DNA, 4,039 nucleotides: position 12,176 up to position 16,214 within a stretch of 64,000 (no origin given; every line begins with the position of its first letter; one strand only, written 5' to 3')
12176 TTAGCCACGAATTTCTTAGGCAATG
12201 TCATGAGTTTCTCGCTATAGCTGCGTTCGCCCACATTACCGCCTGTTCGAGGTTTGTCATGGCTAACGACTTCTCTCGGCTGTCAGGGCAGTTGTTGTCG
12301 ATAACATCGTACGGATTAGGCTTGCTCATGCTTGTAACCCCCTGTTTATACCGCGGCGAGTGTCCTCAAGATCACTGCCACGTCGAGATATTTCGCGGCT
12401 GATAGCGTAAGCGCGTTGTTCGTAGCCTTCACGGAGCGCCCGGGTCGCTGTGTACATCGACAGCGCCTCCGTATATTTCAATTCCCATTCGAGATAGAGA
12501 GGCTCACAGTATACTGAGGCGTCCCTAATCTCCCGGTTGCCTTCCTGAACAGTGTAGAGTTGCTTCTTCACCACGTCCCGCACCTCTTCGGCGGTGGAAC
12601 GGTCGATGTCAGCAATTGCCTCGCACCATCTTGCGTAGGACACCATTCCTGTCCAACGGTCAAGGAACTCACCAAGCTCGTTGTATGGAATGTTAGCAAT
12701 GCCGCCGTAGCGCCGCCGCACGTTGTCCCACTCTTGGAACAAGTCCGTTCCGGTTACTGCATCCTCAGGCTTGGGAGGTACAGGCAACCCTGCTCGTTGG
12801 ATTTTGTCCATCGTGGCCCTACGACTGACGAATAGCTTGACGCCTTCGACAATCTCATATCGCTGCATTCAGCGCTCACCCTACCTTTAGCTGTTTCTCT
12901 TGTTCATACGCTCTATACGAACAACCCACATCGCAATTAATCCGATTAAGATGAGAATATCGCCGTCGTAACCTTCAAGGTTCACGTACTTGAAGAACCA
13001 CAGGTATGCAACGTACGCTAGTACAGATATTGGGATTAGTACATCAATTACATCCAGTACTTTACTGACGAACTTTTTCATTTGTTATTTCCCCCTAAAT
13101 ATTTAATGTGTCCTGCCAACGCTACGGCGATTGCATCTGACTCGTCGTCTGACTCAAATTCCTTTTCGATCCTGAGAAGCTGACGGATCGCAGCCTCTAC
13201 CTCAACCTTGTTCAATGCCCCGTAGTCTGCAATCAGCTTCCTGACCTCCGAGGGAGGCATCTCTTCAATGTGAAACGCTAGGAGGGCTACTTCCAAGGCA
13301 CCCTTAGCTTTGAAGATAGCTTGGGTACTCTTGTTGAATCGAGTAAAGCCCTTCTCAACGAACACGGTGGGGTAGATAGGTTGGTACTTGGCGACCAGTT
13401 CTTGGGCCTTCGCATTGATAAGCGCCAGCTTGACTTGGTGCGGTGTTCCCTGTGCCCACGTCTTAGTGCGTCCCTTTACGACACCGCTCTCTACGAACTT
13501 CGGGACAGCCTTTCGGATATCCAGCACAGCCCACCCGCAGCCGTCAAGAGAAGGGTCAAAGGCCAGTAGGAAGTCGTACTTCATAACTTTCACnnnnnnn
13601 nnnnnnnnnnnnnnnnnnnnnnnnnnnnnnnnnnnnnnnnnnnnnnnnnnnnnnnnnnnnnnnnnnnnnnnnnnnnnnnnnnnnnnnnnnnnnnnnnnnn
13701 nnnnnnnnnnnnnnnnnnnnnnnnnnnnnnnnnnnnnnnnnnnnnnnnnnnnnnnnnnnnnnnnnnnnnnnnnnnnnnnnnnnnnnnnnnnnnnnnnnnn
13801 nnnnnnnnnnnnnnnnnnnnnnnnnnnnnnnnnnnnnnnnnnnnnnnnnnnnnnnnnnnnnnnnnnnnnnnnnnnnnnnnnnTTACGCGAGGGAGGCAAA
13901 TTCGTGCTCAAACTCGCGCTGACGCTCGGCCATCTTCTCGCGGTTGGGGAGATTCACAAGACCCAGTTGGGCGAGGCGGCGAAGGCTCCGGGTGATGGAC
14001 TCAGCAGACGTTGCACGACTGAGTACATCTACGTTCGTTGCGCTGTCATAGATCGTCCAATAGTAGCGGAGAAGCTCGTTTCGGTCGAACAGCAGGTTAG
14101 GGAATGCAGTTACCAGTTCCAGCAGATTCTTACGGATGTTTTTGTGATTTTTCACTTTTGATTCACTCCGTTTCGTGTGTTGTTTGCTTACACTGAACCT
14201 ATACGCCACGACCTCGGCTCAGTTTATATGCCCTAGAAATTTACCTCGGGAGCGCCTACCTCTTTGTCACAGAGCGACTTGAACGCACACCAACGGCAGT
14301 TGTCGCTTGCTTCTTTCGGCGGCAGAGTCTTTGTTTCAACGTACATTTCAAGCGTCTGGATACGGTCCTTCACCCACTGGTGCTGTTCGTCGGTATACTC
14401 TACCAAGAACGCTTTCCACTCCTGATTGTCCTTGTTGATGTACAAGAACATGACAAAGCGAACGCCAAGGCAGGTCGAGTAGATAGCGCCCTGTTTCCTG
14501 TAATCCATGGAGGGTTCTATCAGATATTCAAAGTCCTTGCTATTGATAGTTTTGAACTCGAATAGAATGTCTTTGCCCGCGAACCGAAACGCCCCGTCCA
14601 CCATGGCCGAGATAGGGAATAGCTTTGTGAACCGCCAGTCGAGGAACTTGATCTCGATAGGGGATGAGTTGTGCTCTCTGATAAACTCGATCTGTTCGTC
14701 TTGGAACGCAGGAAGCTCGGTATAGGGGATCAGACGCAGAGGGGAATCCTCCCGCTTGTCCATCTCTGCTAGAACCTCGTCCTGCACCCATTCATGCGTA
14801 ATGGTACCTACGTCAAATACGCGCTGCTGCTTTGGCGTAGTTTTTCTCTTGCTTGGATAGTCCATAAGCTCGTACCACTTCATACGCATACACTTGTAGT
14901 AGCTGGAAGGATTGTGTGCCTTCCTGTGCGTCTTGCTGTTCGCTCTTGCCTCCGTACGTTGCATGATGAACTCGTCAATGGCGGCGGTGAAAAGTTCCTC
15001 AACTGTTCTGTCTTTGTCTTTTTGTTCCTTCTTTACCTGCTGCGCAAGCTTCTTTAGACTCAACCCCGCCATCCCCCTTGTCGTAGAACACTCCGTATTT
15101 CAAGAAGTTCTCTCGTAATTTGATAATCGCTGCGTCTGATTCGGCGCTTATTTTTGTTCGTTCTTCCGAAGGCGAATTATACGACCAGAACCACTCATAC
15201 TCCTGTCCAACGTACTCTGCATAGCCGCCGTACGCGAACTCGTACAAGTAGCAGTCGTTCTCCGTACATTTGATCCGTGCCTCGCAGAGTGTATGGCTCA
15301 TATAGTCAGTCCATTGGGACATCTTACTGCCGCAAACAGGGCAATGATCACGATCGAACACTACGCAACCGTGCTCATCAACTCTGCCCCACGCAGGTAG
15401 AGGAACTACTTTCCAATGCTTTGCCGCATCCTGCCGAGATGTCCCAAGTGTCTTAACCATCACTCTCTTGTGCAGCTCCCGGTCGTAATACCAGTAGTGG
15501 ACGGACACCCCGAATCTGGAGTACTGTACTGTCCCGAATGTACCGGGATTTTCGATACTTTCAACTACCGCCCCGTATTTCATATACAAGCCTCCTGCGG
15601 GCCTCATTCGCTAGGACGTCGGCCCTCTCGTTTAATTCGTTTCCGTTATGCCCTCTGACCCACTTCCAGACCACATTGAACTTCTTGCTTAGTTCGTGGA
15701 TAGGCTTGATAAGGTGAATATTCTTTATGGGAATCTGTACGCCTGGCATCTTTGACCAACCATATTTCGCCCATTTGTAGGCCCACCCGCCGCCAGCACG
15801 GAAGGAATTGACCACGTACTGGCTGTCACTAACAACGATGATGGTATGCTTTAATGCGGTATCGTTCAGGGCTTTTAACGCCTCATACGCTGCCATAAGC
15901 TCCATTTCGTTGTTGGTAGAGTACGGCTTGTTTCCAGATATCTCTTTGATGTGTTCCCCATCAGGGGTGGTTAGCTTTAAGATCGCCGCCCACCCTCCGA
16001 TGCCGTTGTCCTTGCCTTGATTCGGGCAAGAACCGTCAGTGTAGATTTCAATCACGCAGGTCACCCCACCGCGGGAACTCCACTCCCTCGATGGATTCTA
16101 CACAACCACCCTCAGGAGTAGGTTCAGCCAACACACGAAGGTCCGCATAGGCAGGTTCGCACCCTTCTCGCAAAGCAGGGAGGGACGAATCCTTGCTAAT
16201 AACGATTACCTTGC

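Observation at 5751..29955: Six-copy bipartite conserved element upstream of minus-strand operons: candidate phage-specific promoter family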

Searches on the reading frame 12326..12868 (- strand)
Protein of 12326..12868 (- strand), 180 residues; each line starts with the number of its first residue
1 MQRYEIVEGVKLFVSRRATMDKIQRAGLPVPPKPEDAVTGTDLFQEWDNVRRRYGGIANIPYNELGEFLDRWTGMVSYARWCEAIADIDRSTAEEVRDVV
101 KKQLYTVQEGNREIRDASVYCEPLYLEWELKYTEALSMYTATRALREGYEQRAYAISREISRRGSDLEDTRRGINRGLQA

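Call 15: search_protein_families(library=phrogs, proteins=[window:12326-12868:-], max_evalue=0.001)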
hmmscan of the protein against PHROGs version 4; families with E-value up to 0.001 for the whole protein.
window:12326-12868:- (180 aa): 1 family
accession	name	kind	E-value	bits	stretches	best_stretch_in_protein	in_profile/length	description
phrog_37458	-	unknown function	6.8e-11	43.2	1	20-163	27-168/170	-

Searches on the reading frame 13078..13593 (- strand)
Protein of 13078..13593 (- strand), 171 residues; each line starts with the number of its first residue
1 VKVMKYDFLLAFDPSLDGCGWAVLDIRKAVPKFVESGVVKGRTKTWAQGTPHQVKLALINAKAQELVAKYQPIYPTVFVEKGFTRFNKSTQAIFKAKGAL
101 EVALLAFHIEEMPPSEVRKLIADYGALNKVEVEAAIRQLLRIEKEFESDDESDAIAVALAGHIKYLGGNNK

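Call 15: search_protein_families(library=phrogs, proteins=[window:13078-13593:-], max_evalue=0.001)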
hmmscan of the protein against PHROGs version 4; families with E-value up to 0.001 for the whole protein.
window:13078-13593:- (171 aa): 3 families
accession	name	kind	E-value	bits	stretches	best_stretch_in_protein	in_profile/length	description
phrog_159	-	DNA, RNA and nucleotide metabolism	1.4e-18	68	1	4-165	85-250/330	RuvC-like Holliday junction resolvase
phrog_827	-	DNA, RNA and nucleotide metabolism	4e-06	28.1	1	9-159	3-153/161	Holliday junction resolvase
phrog_1770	-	DNA, RNA and nucleotide metabolism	0.001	20.1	0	7-165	4-151/158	Holliday junction resolvase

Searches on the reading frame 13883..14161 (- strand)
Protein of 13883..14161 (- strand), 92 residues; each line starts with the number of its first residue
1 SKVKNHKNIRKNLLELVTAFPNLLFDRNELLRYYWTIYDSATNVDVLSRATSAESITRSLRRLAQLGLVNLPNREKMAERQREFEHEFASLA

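Call 16: search_protein_families(library=phrogs, proteins=[window:13883-14161:-], max_evalue=0.001)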
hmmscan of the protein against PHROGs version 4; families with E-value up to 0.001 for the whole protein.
window:13883-14161:- (92 aa): 1 family
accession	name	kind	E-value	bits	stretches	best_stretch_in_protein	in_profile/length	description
phrog_24961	-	unknown function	0.00015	22.3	1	17-85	15-83/234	-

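Call 26: search_protein_families(library=pfam, proteins=[window:13883-14161:-], max_evalue=0.01)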
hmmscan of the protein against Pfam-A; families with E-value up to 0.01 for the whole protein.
window:13883-14161:- (92 aa): 0 families

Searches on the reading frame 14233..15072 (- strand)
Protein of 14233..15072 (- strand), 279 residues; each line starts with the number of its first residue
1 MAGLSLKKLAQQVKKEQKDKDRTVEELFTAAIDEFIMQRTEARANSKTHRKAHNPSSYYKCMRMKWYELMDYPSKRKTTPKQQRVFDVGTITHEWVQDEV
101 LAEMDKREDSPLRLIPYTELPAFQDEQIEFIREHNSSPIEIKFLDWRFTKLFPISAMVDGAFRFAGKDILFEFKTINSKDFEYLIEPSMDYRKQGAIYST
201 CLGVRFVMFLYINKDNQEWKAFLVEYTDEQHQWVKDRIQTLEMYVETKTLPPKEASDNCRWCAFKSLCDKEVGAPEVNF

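Call 8: search_protein_families(library=pfam, proteins=[window:14233-15072:-], max_evalue=0.01)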
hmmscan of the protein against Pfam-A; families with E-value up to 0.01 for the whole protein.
window:14233-15072:- (279 aa): 1 family
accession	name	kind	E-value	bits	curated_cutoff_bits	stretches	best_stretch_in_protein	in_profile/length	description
PF01930.23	Cas_Cas4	-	0.0001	22.9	22.7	1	216-268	109-158/160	Domain of unknown function DUF83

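Call 9: search_protein_families(library=phrogs, proteins=[window:14233-15072:-], max_evalue=0.001)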
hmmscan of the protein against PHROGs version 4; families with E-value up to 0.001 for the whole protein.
window:14233-15072:- (279 aa): 4 families
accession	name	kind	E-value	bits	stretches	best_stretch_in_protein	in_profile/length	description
phrog_1706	-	DNA, RNA and nucleotide metabolism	9.3e-35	121.5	1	10-271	8-245/293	CRISPR/Cas system associated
phrog_1990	-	DNA, RNA and nucleotide metabolism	1.3e-20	75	1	21-272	10-239/290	Cas4-domain exonuclease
phrog_434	-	DNA, RNA and nucleotide metabolism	3.3e-06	27.5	1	51-258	66-250/372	RecE-like recombination exonuclease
phrog_2506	-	DNA, RNA and nucleotide metabolism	5.9e-05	23.4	1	78-252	124-314/342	exonuclease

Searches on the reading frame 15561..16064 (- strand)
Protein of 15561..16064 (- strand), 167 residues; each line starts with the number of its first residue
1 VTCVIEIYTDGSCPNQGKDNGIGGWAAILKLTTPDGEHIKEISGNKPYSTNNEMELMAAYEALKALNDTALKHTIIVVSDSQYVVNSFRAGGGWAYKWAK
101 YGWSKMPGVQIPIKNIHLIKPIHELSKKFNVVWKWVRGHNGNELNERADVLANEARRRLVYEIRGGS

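Call 16: search_protein_families(library=phrogs, proteins=[window:15561-16064:-], max_evalue=0.001)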
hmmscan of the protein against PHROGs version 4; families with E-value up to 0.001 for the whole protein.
window:15561-16064:- (167 aa): 3 families
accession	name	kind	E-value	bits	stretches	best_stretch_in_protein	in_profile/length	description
phrog_531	-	DNA, RNA and nucleotide metabolism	3.2e-43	149.1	1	4-162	75-230/285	Rnase H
phrog_3265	-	DNA, RNA and nucleotide metabolism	1.2e-15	58.4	1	40-156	76-192/496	ribonuclease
phrog_10653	-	DNA, RNA and nucleotide metabolism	0.00044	21.3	1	113-156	11-54/66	Rnase H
